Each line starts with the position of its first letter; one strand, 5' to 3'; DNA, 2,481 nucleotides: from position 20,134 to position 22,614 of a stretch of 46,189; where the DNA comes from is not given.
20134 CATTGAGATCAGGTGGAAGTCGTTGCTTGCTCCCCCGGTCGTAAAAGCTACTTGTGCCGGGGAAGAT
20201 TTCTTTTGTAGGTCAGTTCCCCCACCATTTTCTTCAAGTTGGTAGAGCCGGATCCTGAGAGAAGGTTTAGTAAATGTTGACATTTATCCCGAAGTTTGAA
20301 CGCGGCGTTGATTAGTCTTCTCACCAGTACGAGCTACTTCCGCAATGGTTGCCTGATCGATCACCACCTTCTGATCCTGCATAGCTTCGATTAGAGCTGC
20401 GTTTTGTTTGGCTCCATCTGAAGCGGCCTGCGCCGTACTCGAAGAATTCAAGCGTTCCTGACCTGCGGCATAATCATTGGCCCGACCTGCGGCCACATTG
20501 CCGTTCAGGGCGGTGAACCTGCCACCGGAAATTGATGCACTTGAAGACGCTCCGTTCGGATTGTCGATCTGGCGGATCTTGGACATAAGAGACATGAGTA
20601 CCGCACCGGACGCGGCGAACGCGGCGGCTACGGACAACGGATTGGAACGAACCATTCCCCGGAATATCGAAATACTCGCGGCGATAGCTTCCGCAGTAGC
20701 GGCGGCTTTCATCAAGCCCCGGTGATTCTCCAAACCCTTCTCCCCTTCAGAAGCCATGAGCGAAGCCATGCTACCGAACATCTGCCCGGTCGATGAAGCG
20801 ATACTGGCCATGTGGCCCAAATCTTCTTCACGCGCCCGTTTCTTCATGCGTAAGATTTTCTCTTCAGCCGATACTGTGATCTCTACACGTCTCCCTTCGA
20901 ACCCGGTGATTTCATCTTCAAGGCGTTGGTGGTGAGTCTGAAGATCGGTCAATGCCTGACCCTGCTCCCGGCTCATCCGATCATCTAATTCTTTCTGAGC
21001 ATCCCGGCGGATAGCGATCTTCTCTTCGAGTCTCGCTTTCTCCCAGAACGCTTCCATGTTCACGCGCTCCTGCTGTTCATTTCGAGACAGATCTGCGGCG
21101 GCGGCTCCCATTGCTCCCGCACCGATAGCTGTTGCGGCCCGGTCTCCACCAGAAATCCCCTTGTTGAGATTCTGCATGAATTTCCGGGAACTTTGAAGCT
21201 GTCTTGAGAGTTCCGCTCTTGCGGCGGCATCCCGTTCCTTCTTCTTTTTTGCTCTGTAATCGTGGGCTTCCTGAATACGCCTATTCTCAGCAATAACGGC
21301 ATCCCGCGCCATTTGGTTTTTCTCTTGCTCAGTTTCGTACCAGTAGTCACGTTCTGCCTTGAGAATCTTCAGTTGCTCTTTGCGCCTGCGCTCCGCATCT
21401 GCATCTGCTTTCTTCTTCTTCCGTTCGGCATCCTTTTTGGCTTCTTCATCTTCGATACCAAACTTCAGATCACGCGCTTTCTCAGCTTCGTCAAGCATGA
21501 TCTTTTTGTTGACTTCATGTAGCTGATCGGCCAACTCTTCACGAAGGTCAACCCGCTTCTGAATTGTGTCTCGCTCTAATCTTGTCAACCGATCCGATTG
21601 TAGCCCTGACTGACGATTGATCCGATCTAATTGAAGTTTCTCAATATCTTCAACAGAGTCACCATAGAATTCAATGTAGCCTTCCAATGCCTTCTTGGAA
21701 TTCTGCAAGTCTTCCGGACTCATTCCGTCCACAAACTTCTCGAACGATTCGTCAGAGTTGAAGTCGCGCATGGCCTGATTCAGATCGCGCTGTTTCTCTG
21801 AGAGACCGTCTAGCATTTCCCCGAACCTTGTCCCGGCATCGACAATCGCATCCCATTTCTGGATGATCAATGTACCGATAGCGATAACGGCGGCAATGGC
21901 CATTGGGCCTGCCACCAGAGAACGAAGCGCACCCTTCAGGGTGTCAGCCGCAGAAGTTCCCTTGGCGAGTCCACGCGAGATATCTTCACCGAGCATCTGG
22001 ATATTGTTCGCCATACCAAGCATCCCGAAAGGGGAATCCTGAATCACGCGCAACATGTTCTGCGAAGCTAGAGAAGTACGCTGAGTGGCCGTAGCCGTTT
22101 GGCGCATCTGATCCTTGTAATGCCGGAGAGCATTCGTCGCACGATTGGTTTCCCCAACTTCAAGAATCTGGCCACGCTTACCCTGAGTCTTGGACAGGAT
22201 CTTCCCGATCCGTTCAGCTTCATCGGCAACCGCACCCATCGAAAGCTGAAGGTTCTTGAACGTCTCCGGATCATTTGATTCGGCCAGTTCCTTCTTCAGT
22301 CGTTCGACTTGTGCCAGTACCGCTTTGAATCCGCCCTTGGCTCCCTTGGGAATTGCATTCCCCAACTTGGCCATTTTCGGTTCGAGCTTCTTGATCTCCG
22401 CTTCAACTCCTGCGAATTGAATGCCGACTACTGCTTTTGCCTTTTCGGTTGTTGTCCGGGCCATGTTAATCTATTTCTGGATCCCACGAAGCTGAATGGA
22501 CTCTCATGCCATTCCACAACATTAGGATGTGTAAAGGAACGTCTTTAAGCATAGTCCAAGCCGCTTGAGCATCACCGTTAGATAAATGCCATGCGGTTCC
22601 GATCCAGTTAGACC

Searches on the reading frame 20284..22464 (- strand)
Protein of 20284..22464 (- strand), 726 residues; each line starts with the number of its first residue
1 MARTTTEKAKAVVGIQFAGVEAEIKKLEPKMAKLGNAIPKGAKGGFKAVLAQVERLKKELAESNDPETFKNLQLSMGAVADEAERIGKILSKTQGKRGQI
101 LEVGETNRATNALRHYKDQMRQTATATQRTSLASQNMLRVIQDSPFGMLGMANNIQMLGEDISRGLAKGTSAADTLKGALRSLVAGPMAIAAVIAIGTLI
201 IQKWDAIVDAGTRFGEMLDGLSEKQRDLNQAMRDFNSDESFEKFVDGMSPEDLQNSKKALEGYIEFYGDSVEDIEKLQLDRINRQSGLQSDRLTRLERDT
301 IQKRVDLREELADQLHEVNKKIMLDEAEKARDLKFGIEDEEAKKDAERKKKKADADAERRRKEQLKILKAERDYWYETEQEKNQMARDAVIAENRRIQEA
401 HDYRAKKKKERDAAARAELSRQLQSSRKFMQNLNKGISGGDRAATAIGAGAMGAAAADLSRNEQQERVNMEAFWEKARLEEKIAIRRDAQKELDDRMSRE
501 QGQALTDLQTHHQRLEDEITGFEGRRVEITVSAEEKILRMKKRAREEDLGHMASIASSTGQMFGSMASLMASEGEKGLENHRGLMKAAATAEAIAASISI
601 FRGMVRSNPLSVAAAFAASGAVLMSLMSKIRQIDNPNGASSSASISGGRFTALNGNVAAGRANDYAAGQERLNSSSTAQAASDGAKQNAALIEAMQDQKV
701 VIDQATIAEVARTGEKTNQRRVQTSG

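Call 89: search_protein_families(library=pfam, proteins=[window:20284-22464:-], max_evalue=0.001)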
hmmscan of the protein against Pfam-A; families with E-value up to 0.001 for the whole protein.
window:20284-22464:- (726 aa): 0 families

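Call 90: search_protein_families(library=phrogs, proteins=[window:20284-22464:-], max_evalue=0.001)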
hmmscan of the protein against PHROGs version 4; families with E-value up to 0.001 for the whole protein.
window:20284-22464:- (726 aa): 1 family
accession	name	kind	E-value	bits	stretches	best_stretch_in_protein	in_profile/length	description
phrog_30292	-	unknown function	8.4e-07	28.9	1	120-236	82-198/677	-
